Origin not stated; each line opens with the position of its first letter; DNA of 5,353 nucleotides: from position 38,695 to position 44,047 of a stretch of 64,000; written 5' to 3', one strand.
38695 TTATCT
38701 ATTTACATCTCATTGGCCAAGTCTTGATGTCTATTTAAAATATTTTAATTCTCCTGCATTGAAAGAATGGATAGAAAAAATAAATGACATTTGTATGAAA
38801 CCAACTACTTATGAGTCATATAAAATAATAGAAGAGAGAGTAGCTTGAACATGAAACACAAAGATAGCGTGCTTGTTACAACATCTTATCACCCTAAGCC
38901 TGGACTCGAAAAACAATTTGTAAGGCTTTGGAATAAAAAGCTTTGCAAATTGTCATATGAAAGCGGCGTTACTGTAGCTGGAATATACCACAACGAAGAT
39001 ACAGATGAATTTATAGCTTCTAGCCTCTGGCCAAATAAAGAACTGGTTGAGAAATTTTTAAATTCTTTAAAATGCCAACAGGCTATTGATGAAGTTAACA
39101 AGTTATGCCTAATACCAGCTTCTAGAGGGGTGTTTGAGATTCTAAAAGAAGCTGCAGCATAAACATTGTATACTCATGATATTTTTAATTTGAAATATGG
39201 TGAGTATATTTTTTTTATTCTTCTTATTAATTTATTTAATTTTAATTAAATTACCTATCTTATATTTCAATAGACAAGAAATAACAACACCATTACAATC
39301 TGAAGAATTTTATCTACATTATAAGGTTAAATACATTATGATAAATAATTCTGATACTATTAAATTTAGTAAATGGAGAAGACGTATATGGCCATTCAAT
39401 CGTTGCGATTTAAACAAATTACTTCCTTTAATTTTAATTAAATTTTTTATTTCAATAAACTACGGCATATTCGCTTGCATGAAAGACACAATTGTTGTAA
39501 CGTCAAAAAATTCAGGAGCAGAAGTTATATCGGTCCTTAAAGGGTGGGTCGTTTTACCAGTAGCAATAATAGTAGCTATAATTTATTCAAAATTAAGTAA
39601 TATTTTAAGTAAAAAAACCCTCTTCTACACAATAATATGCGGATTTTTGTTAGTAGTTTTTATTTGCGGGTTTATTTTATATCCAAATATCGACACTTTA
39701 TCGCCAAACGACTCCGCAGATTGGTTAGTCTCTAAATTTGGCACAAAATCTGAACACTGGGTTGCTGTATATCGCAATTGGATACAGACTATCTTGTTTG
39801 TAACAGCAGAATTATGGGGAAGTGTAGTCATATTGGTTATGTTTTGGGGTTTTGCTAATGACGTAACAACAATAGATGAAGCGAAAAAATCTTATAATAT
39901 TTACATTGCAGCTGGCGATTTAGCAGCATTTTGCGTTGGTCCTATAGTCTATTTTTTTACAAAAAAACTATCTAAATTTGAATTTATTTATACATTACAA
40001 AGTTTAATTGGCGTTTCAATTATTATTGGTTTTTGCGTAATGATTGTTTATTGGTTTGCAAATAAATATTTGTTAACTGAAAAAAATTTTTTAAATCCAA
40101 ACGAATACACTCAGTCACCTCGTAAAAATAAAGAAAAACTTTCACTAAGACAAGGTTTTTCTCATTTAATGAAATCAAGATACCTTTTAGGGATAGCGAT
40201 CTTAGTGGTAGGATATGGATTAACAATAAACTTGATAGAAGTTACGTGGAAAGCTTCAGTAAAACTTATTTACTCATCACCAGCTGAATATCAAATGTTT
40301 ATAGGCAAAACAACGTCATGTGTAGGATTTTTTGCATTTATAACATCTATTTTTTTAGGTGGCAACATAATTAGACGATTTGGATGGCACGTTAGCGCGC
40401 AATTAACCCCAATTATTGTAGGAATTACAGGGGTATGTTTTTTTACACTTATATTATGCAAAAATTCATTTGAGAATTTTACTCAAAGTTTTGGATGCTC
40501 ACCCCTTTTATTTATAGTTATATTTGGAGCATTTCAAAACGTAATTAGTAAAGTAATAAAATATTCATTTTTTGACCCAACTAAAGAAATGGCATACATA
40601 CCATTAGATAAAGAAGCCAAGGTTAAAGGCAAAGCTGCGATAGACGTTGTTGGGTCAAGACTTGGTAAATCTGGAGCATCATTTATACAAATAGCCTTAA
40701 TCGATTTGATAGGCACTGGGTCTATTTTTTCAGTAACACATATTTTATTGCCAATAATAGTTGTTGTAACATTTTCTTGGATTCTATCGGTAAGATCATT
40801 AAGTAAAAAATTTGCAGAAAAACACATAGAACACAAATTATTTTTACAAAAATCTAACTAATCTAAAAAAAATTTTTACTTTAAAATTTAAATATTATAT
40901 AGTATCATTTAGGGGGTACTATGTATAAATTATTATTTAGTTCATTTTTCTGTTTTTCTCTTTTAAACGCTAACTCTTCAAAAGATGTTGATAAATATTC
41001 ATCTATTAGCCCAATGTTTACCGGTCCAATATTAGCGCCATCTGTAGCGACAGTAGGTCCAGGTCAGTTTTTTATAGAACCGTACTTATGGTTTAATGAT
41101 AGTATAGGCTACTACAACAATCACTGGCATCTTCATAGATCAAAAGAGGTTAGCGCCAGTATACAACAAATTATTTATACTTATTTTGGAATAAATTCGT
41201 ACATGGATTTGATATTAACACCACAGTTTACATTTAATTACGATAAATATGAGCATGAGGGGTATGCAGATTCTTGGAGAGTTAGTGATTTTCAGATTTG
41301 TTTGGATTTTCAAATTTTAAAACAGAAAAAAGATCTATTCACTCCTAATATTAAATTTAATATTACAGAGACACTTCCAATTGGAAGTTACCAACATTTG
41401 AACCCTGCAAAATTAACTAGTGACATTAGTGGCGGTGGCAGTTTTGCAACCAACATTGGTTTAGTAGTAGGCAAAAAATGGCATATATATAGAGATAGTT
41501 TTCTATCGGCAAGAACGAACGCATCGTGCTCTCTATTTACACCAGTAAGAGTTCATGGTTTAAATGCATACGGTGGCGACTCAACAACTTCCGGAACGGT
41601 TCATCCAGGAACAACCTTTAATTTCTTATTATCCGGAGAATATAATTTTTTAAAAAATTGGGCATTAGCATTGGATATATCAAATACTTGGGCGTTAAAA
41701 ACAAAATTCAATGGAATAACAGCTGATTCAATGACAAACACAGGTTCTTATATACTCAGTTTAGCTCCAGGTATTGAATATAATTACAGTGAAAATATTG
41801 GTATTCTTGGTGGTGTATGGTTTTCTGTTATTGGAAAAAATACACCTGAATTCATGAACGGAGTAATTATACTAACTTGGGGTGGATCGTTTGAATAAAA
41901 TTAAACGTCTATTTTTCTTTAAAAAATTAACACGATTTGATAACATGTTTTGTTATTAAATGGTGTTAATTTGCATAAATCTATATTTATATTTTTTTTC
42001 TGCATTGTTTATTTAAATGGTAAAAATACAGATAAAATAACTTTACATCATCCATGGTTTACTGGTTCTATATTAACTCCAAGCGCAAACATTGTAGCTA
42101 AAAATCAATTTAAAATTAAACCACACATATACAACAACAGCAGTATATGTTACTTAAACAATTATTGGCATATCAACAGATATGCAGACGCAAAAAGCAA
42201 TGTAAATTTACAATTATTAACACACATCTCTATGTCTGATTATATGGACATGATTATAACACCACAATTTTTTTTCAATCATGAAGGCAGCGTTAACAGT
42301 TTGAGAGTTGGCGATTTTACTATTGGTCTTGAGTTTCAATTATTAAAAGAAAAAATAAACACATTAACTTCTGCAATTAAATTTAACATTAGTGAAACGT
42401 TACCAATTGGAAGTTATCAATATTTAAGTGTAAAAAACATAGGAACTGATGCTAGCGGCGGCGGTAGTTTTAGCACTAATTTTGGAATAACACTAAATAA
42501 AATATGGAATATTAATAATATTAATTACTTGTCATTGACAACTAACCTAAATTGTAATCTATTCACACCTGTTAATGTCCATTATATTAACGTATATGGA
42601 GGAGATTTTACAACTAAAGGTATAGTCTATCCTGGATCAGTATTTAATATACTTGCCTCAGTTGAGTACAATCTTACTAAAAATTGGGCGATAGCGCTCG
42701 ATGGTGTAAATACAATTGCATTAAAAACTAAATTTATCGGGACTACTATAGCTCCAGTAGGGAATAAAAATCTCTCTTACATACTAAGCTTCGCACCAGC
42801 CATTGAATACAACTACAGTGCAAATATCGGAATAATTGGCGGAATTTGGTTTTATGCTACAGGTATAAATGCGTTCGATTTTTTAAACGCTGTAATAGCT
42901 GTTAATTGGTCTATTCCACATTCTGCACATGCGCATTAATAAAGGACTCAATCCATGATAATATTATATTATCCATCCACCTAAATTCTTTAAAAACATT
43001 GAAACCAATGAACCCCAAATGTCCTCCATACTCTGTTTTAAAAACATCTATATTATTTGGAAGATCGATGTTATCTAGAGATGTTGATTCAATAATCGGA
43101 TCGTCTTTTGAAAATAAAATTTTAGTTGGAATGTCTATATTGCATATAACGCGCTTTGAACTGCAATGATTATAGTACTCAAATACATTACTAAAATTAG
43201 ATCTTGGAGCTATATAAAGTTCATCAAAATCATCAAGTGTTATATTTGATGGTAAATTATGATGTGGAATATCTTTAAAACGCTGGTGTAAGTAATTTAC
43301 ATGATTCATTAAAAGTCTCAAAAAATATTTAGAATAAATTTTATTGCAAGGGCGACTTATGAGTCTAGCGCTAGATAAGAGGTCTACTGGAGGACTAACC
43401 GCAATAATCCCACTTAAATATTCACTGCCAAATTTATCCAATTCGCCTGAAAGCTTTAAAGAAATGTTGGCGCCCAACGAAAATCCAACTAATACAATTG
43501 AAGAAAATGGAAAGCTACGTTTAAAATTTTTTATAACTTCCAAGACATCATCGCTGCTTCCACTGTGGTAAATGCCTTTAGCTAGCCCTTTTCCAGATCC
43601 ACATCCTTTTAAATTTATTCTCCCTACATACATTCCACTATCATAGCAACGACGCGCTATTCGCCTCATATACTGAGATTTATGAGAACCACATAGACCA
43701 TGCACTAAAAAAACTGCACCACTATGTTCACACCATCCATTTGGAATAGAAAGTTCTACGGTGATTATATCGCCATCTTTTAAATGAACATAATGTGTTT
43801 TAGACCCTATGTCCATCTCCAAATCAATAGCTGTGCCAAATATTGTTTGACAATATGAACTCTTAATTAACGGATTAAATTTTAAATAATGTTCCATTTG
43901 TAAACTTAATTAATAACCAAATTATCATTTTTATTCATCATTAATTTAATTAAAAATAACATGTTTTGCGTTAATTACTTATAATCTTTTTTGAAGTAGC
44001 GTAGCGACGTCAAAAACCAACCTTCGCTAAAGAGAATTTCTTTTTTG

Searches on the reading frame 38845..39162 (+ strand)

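Call 45: search_protein_families(library=pfam, proteins=[window:38845-39162:+], max_evalue=0.01)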
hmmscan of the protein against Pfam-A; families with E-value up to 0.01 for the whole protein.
window:38845-39162:+ (105 aa): 1 family
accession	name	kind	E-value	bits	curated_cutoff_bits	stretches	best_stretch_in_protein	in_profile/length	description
PF03992.22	ABM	-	0.00075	20.1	23.1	1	9-81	2-76/78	Antibiotic biosynthesis monooxygenase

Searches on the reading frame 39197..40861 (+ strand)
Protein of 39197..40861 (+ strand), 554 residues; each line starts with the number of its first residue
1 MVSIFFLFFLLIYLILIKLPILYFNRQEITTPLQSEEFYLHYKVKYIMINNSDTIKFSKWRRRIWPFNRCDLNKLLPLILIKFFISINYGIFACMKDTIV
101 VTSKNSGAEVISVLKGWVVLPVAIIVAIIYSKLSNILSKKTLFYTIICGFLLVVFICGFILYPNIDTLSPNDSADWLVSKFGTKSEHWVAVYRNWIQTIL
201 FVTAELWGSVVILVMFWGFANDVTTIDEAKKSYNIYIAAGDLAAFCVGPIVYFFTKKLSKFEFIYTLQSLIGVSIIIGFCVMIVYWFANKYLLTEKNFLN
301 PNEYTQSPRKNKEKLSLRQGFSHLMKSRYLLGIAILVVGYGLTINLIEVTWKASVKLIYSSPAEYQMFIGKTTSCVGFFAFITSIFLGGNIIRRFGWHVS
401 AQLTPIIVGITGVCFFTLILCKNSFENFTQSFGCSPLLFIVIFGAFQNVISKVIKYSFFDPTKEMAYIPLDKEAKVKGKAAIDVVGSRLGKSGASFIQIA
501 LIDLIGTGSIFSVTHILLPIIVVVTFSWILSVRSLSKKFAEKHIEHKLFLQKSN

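Call 45: search_protein_families(library=pfam, proteins=[window:39197-40861:+], max_evalue=0.01)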
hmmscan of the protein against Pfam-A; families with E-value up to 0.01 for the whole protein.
window:39197-40861:+ (554 aa): 1 family
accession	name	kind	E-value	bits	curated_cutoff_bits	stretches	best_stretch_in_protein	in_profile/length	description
PF03219.20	TLC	-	1.8e-157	525.5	21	1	53-539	4-491/491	TLC ATP/ADP transporter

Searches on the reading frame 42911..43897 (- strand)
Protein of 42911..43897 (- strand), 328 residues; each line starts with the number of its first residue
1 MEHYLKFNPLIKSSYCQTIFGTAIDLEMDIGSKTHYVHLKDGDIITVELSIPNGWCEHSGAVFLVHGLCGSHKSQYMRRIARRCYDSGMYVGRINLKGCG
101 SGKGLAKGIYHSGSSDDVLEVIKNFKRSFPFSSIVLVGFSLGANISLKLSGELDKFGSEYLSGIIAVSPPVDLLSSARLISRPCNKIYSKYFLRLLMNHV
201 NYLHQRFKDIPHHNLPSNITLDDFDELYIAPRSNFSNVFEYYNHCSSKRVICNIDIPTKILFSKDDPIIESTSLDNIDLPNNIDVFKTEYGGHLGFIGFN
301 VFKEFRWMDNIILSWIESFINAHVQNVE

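Call 46: search_protein_families(library=pfam, proteins=[window:42911-43897:-], max_evalue=0.01)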
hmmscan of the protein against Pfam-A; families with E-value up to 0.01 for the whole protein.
window:42911-43897:- (328 aa): 5 families
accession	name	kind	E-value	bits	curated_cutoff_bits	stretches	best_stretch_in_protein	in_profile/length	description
PF00561.26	Abhydrolase_1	-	5.4e-14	52.9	25.8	1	61-176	2-108/245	alpha/beta hydrolase fold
PF12146.15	Hydrolase_4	-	1.4e-09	38.1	27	1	58-269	3-205/239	Serine aminopeptidase, S33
PF02230.22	Abhydrolase_2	-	0.0005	20.4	23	0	123-168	96-137/217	Phospholipase/Carboxylesterase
PF07859.19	Abhydrolase_3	-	0.00077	19.7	25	1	116-193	50-131/210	alpha/beta hydrolase fold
PF12697.13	Abhydrolase_6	-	0.00095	20.3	26.3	1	62-180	1-105/217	Alpha/beta hydrolase family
